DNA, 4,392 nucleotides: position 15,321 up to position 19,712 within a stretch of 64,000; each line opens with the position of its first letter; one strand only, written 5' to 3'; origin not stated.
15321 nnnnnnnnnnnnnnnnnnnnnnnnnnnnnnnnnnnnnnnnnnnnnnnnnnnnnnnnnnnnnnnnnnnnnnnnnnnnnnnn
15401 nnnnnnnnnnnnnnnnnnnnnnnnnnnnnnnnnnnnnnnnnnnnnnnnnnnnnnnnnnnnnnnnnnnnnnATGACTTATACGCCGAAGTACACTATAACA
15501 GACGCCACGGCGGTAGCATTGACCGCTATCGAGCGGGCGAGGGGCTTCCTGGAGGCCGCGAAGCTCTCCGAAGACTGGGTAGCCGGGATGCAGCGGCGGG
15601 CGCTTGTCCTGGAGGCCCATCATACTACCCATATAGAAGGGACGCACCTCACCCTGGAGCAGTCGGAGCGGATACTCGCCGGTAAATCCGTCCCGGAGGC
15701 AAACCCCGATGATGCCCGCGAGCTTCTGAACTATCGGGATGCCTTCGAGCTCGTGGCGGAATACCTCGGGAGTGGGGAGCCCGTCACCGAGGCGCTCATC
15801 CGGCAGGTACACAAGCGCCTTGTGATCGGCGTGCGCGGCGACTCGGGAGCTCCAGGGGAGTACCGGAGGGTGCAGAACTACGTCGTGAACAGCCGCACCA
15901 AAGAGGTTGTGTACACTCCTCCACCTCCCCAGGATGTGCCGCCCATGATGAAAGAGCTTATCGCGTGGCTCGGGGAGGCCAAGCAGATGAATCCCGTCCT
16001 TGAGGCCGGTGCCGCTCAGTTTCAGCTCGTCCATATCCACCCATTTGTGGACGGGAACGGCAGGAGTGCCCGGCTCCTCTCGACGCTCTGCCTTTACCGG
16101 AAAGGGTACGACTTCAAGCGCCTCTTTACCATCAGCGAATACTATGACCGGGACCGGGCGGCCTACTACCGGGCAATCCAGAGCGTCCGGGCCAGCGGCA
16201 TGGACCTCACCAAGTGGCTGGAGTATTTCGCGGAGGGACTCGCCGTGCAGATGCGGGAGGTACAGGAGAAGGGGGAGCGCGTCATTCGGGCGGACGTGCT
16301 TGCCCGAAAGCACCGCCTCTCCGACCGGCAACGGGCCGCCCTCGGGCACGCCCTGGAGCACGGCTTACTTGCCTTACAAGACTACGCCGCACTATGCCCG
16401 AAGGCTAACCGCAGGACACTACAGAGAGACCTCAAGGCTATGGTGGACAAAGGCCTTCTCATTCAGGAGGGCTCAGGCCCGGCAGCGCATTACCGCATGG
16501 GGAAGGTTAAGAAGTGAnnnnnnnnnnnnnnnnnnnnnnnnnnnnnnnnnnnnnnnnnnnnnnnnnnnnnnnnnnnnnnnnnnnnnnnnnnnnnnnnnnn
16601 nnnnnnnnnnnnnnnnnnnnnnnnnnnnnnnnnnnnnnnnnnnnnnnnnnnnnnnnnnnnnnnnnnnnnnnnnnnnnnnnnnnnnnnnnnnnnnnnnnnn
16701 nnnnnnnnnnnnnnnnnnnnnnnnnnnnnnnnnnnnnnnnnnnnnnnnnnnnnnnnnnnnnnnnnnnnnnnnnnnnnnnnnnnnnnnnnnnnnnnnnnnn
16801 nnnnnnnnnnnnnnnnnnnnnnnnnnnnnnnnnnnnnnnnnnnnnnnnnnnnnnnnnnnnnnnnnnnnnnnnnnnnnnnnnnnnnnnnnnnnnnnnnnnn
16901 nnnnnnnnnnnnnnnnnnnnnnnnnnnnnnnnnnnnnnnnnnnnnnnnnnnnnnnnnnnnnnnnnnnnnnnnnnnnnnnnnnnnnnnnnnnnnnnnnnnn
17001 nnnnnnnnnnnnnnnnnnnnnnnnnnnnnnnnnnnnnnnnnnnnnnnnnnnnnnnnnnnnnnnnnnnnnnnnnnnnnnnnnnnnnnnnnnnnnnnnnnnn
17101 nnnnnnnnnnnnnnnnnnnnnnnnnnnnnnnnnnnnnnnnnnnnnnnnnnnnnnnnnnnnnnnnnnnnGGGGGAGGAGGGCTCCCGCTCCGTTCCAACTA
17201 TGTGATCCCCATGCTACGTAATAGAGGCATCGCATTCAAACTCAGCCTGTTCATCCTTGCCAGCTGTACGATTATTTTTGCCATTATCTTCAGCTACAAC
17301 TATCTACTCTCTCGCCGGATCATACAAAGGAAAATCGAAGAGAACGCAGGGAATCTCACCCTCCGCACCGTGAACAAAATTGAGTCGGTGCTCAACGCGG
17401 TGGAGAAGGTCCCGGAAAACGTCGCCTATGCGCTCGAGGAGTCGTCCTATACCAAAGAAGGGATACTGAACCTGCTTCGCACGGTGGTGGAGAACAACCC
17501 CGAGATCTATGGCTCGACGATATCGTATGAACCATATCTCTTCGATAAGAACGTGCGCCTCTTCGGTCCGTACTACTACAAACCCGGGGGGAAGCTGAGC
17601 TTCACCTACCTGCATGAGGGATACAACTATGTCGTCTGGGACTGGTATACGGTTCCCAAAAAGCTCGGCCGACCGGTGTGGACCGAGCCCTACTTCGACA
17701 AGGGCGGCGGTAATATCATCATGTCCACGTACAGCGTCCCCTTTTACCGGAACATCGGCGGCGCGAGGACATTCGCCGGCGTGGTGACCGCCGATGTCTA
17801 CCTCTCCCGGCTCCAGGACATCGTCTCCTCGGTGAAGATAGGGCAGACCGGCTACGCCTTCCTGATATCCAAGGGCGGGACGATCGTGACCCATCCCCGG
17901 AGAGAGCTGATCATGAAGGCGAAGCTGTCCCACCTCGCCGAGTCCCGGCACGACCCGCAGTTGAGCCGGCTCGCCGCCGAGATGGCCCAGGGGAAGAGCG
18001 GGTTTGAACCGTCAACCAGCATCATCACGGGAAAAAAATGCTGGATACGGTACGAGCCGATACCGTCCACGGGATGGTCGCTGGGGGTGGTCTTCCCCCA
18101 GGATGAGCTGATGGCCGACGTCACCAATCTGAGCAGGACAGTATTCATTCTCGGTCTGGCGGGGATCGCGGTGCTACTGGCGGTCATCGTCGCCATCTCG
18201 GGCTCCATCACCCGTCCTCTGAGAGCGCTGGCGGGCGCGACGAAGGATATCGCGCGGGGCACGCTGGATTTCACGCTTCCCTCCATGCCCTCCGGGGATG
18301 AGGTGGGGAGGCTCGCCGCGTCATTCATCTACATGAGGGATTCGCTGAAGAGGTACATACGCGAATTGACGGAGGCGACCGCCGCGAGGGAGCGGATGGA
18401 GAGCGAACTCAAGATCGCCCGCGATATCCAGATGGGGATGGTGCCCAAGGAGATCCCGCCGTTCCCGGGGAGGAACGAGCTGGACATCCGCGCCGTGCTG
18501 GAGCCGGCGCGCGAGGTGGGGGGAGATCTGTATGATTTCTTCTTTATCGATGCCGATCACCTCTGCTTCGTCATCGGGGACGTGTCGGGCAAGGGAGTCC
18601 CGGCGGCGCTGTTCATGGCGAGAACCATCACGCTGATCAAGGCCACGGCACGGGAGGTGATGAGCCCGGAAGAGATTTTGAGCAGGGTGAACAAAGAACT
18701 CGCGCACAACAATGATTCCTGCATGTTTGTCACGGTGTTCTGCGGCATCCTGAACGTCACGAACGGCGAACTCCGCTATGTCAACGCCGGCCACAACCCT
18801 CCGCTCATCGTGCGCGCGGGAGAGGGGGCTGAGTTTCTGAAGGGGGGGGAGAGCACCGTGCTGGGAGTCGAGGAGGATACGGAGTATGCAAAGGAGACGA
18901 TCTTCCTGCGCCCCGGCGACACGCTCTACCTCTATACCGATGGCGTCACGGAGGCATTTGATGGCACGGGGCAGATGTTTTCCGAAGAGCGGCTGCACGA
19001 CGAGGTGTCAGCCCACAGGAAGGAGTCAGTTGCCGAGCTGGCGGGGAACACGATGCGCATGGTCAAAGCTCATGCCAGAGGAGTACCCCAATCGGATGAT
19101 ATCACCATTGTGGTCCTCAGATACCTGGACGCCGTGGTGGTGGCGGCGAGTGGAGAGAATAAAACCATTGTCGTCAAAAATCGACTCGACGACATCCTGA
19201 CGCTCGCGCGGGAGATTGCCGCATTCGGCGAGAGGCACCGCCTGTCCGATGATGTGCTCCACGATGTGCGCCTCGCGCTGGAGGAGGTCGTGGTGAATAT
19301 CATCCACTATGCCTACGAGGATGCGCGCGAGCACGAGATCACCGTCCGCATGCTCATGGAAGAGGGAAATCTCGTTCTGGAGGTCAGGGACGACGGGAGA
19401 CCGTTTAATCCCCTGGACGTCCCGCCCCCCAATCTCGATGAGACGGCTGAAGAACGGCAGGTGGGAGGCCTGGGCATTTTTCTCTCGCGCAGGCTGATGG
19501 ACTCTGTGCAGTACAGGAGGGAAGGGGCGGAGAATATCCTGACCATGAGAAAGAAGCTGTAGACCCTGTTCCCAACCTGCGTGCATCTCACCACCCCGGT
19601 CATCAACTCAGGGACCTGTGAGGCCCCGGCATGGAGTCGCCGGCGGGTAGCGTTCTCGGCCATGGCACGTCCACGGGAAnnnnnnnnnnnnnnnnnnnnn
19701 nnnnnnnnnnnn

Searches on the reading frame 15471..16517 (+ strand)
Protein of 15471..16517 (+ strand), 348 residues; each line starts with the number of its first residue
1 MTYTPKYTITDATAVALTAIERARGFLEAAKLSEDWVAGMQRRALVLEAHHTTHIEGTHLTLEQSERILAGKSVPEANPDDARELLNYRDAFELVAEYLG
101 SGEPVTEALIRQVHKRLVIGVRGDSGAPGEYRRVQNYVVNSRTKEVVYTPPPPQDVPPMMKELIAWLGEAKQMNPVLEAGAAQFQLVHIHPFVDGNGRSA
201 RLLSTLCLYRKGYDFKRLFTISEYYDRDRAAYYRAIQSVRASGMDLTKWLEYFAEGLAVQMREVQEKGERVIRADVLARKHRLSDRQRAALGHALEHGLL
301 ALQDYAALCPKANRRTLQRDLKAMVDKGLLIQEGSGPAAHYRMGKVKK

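Call 10: search_protein_families(library=pfam, proteins=[window:15471-16517:+], max_evalue=0.1)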
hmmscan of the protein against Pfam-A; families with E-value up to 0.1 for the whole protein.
window:15471-16517:+ (348 aa): 2 families
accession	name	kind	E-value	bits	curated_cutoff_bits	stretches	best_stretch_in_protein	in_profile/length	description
PF02661.23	Fic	-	9.1e-20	71.7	24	1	105-208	2-93/93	Fic/DOC family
PF13784.11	Fic_N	-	1.7e-05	25.2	26.7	1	44-94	31-79/82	Fic/DOC family N-terminal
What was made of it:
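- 15471..16517 (+): Class II Fic protein, SoFic-like. It carries the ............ active-site motif and the N-terminal TTHIEG inhibitory motif. Pfam Fic 9.1e-20 and Fic_N (call 10).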

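Call 25: find_encoding_contigs(protein=window:15471-16517:+, flank=10000, max_places=10)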
Protein window:15471-16517:+ (348 aa): 5 contigs read that carry it; 4 places shown.
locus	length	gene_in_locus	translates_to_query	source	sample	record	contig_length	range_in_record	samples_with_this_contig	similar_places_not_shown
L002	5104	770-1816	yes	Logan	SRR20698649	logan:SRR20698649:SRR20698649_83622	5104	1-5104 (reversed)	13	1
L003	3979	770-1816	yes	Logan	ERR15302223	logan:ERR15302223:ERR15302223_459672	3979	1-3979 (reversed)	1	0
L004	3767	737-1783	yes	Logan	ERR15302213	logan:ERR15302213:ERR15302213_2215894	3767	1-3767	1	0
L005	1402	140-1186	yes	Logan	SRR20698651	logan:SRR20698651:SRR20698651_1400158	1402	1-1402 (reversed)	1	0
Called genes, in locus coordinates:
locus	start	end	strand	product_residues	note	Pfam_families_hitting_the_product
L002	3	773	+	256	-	?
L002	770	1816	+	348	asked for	PF13784:Fic_N (weak), PF02661:Fic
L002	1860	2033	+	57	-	-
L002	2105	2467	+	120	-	PF01740:STAS, PF13466:STAS_2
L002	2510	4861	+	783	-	PF02743:dCache_1, PF22673:MCP-like_PDC_1, PF08269:dCache_2 (faint), PF17201:Cache_3-Cache_2 (weak), PF00672:HAMP, PF07228:SpoIIE, PF13581:HATPase_c_2, PF02518:HATPase_c (weak)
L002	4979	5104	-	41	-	?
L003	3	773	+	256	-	?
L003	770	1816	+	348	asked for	PF13784:Fic_N (weak), PF02661:Fic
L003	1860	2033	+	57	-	-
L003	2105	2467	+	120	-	PF01740:STAS, PF13466:STAS_2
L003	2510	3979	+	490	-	?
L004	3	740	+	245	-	?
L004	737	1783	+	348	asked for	PF13784:Fic_N (weak), PF02661:Fic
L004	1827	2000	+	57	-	-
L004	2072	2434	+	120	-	PF01740:STAS, PF13466:STAS_2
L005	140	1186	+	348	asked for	PF13784:Fic_N (weak), PF02661:Fic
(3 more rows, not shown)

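Call 35: search_protein_families(library=phrogs, proteins=[window:15471-16517:+], max_evalue=0.1)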
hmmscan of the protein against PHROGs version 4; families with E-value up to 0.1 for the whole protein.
window:15471-16517:+ (348 aa): 7 families
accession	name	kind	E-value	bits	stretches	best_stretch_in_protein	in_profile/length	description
phrog_5978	-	unknown function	5.1e-60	204.5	1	43-339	51-350/364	-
phrog_11900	-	unknown function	5e-27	95.9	1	43-240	12-201/230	-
phrog_13548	-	unknown function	5.3e-24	85.9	1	42-277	62-289/379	-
phrog_23170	-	unknown function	2e-09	38.4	1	175-246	110-180/191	-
phrog_10690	-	unknown function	5.5e-05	23.3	1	180-236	270-324/346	-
phrog_12747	-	unknown function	0.0016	19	1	185-219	133-167/211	-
phrog_4086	-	unknown function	0.029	14.8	1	285-333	10-58/243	-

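Call 61: find_homologous_proteins(query=window:15471-16514:+, max_evalue=1e-60)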
Query window:15471-16514:+ (348 aa): 5744 proteins with E <= 1e-60 among 8000 candidates; the best 120 are listed.
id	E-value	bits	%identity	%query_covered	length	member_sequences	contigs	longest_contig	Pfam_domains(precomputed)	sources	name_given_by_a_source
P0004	6.1e-229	777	100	100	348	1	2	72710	PF13784.12,PF02661.24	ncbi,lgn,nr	ncbi:MAG: Fic family protein [Candidatus Aureabacteria bacterium]|nr:Fic family protein [Candidatus 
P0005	4.5e-202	688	86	100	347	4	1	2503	PF13784.12,PF02661.24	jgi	jgi:Fic family protein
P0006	3.1e-196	669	85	99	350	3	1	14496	PF13784.12,PF02661.24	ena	-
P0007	2.4e-192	656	83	99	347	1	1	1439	PF13784.12,PF02661.24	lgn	-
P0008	3.1e-192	656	83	99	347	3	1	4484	PF13784.12,PF02661.24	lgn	-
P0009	1.6e-188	644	82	99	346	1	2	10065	PF13784.12,PF02661.24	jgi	jgi:Fic family protein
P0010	1.1e-187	641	81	99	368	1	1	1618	PF13784.12,PF02661.24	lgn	-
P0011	2.9e-187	640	80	99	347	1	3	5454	PF13784.12,PF02661.24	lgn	-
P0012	1.5e-181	621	80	99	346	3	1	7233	PF13784.12,PF25213.2,PF02661.24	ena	-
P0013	1.0e-176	605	77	99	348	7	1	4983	PF13784.12,PF02661.24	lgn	-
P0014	4.0e-175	600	76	100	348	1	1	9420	PF13784.12,PF02661.24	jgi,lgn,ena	-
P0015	2.7e-173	594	76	99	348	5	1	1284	PF13784.12,PF02661.24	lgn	-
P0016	1.2e-172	592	75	99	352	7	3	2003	PF13784.12,PF02661.24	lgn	-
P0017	5.2e-172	590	74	99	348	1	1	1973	PF13784.12,PF02661.24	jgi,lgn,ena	-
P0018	3.0e-170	584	73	99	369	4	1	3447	PF13784.12,PF02661.24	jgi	jgi:Fic family protein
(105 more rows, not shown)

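Call 62: find_encoding_contigs(protein=P0006, flank=4000, max_places=3)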
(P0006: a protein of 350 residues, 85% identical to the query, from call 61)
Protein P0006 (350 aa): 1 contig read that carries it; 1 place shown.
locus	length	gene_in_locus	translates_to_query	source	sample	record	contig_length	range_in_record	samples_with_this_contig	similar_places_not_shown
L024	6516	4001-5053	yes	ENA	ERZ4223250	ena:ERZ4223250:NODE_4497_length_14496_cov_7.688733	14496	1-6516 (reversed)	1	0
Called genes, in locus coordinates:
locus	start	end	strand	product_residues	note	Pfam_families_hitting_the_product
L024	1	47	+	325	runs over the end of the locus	PF01384:PHO4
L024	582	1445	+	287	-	-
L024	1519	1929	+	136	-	-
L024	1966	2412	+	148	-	PF04343:DUF488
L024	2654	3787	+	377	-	PF17761:DUF1016_N, PF06250:YhcG_C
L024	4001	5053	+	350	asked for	PF13784:Fic_N (faint), PF02661:Fic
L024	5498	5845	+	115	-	-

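Call 63: find_encoding_contigs(protein=P0009, flank=4000, max_places=3)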
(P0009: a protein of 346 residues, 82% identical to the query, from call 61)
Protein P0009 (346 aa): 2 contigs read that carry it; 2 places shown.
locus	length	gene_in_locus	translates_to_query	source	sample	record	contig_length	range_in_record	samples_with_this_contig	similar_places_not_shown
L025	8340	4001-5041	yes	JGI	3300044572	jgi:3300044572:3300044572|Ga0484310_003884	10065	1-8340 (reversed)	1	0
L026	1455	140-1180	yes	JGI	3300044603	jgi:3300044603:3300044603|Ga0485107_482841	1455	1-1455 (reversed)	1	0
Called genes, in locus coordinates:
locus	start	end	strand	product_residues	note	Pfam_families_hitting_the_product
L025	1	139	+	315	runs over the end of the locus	-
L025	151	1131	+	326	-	PF00294:PfkB, PF08543:Phos_pyr_kin (weak)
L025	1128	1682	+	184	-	PF08645:PNK3P (weak), PF13344:Hydrolase_6 (faint), PF00702:Hydrolase, PF13419:HAD_2 (weak), PF13242:Hydrolase_like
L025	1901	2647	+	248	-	PF02348:CTP_transf_3, PF12804:NTP_transf_3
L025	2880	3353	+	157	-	-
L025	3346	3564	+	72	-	PF09926:DUF2158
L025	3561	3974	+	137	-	-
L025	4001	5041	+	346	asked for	PF13784:Fic_N (weak), PF02661:Fic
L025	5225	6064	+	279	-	PF00793:DAHP_synth_1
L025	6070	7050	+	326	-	PF01380:SIS, PF00571:CBS (weak)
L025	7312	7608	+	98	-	PF08282:Hydrolase_3 (weak)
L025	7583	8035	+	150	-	PF06835:LptC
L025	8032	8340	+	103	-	?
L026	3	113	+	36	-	?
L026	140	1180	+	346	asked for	PF13784:Fic_N (weak), PF02661:Fic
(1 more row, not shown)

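Call 70: search_protein_families(library=padloc, proteins=[window:15471-16517:+], max_evalue=0.01)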
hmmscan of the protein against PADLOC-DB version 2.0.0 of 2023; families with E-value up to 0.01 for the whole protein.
window:15471-16517:+ (348 aa): 7 families
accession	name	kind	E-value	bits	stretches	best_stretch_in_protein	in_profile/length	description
PDLC03963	SoFic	-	3.3e-63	212.2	1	40-334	52-342/361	-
PDLC04966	PDC-S24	-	2e-23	81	1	100-251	227-380/497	-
PDLC04840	PDC-S04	-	5.6e-20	70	1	45-205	12-171/227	-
PDLC04836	PDC-S04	-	5.9e-20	69.5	1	49-251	30-224/244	-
PDLC04837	PDC-S04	-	7.7e-17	59.4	1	50-204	31-179/234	-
PDLC04839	PDC-S04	-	2.1e-10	38.6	1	179-241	130-188/205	-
PDLC04838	PDC-S04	-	1.5e-05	22.9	1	178-216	132-170/209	-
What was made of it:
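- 15471..16517 (+): PADLOC SoFic 3.3e-63 (call 70).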

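Call 71: search_protein_families(library=ncbifam, proteins=[window:15471-16517:+], max_evalue=0.01)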
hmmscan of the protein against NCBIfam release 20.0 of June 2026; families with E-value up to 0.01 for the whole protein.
window:15471-16517:+ (348 aa): 4 families
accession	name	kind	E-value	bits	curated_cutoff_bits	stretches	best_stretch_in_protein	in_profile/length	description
NF046030.1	ProtAdlyltaseSoFic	equivalog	7e-19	68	550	1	46-268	57-270/361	protein adenylyltransferase Fic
NF041381.1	XopAC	subfamily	7.9e-13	47.9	450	1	82-212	283-415/451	XopAC/AvrAC family type III secretion system effector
TIGR02613.1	mob_myst_B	hypoth_equivalog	3e-06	27.2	124.4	1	155-237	89-171/186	mobile mystery protein B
TIGR01550.1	DOC_P1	subfamily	0.0097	16.1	38.65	0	184-217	60-93/122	type II toxin-antitoxin system death-on-curing family toxin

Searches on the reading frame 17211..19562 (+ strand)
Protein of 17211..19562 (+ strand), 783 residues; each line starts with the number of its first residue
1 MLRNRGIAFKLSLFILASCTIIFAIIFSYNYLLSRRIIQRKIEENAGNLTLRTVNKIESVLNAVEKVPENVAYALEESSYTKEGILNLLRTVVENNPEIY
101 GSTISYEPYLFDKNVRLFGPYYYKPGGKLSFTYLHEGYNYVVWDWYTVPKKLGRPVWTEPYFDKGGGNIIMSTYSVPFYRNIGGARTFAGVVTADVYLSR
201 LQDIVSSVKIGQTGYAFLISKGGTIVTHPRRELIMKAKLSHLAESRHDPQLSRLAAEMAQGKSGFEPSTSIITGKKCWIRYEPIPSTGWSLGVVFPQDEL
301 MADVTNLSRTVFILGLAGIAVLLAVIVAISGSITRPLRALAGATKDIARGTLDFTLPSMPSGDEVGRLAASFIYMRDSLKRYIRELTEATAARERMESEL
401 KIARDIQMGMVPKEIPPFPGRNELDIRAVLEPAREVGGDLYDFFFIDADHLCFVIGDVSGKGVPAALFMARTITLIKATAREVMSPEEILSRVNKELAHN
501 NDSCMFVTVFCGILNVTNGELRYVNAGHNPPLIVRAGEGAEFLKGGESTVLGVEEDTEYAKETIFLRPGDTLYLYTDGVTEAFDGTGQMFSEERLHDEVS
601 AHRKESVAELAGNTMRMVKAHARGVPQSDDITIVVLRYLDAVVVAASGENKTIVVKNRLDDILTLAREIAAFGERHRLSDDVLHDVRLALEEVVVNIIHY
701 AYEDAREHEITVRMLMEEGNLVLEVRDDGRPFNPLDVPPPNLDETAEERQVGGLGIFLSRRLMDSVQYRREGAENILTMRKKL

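Call 36: find_related_loci(query=window:17211-19562:+, collection=genome_contigs, flank=10000)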
Query window:17211-19562:+ (783 aa) in genome_contigs; peptide patterns used: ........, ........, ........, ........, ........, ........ (x = any residue, [..] = any of these).
50 stretches matched a pattern; 10 encode a relative of the query (tblastn E <= 1e-3); 10 distinct loci.
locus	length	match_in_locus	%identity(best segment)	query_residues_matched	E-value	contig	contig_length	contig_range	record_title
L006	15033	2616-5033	69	1-782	0e+0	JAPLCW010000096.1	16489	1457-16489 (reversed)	MAG: Candidatus Auribacterota bacterium isolate LacPavin_0920_SED2_MAG_54_22 LacPavin_0920_SED2_scaffold_604170, whole g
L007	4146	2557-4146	88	1-530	0e+0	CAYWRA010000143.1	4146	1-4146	MAG TPA_asm: uncultured bacterium isolate binchicken_co261_19 genome assembly, contig: NODE_1892_length_4146_cov_4.70520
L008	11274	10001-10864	44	352-639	3e-74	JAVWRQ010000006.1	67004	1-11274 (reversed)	MAG: Clostridium sp. isolate CGS3Y2-bin62 NODE_327_length_67004_cov_11.561487, whole genome shotgun sequence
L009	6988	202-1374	33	270-638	4e-65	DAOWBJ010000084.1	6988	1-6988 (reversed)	MAG TPA_asm: Victivallales bacterium isolate CSMAG_1858 CSMAG_1858_k141_6134218_length_6988_cov_7.0000, whole genome sho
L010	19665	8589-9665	35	286-638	3e-58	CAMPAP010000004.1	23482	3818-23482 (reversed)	MAG: uncultured Lachnospiraceae bacterium isolate SRR873609_bin.63_metaWRAP_v1.3_MAG genome assembly, contig: ERZ1756109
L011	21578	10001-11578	31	140-638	1e-70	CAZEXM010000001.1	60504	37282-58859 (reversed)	MAG TPA_asm: uncultured Victivallaceae bacterium isolate binchicken_co132_157 genome assembly, contig: NODE_84_length_60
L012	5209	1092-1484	39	649-781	1e-19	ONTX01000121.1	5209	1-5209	uncultured Lachnospiraceae bacterium isolate RUG638 genome assembly, contig: k87_7862331, whole genome shotgun sequence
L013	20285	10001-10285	44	684-783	2e-15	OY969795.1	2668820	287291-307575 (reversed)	MAG: uncultured Parachlamydiaceae bacterium isolate MFD05502.bin.c.3 genome assembly, chromosome: 1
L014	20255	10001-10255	43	686-770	5e-13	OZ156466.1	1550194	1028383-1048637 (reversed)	Chlamydiales bacterium BSEPT1 isolate 488b1680-3485-4b59-b0c6-665df4973624 genome assembly, chromosome: 1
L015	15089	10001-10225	36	307-380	6e-6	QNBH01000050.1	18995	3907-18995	MAG: Spirochaetes bacterium isolate B32_G16 B32_Guay16_scaffold_01412, whole genome shotgun sequence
